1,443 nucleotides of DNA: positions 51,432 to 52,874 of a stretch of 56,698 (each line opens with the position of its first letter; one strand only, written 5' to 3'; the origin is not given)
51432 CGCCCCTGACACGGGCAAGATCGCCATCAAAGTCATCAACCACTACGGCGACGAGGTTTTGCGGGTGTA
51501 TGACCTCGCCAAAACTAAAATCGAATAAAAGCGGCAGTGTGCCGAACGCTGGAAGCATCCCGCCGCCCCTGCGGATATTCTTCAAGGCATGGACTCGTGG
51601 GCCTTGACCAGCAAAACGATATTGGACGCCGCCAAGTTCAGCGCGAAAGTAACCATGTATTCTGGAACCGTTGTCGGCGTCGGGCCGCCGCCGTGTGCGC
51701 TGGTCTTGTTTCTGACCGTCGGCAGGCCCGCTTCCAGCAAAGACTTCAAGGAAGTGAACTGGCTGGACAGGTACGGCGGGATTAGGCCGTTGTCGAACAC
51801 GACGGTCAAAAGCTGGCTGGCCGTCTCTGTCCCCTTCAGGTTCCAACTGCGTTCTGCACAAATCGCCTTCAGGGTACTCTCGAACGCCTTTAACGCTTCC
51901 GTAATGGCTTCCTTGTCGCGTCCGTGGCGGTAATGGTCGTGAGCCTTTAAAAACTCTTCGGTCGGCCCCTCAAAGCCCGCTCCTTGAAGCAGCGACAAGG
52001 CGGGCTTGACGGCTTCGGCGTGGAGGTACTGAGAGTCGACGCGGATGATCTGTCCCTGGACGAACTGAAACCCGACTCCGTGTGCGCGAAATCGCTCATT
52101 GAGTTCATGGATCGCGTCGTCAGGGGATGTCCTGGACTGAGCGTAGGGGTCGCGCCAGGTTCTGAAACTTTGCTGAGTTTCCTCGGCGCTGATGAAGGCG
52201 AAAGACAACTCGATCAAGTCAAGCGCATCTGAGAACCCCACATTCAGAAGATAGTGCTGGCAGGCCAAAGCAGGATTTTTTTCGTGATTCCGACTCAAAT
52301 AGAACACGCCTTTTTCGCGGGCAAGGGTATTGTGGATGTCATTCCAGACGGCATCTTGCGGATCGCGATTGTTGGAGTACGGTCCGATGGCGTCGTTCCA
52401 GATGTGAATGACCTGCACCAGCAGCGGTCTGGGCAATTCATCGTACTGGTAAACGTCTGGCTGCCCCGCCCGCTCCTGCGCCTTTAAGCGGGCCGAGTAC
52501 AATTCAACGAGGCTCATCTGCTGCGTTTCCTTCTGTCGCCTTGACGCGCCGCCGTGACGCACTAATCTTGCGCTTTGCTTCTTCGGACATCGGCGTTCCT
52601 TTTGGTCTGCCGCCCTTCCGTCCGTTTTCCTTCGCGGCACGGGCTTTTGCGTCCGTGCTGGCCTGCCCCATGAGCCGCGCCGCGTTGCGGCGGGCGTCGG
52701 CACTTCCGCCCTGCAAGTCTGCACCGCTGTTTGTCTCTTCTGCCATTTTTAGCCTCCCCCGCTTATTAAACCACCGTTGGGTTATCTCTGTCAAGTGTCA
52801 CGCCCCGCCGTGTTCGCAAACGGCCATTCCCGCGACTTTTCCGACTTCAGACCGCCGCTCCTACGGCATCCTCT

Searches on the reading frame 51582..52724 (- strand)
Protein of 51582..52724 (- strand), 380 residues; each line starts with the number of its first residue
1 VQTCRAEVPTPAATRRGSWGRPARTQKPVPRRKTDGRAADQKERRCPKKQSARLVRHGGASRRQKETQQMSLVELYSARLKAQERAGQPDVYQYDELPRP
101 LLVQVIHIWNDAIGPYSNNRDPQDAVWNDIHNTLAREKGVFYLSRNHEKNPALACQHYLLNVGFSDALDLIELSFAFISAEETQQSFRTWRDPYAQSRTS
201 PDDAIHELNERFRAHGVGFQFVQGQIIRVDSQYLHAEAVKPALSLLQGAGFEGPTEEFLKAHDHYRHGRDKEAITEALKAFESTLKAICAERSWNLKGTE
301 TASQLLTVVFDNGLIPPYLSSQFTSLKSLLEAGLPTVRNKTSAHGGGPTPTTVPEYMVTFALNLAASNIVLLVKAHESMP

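Call 63: search_protein_families(library=pfam, proteins=[window:51582-52724:-], max_evalue=0.0001)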
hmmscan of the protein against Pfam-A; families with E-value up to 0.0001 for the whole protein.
window:51582-52724:- (380 aa): 2 families
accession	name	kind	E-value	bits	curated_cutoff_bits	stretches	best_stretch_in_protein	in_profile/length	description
PF22809.1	DUF7014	-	1.3e-37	129.2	27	1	251-379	9-137/137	Domain of unknown function (DUF7014)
PF18863.6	AbiJ_NTD4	-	8.9e-22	78.6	34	1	76-242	3-150/152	AbiJ N-terminal domain 4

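Call 72: search_protein_families(library=padloc, proteins=[window:51582-52724:-], max_evalue=0.00001)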
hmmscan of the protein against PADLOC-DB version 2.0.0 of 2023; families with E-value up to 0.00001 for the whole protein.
window:51582-52724:- (380 aa): 1 family
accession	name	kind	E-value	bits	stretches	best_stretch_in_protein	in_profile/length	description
PDLC04997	PDC-S32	-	5.3e-08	30.9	1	146-297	81-215/285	-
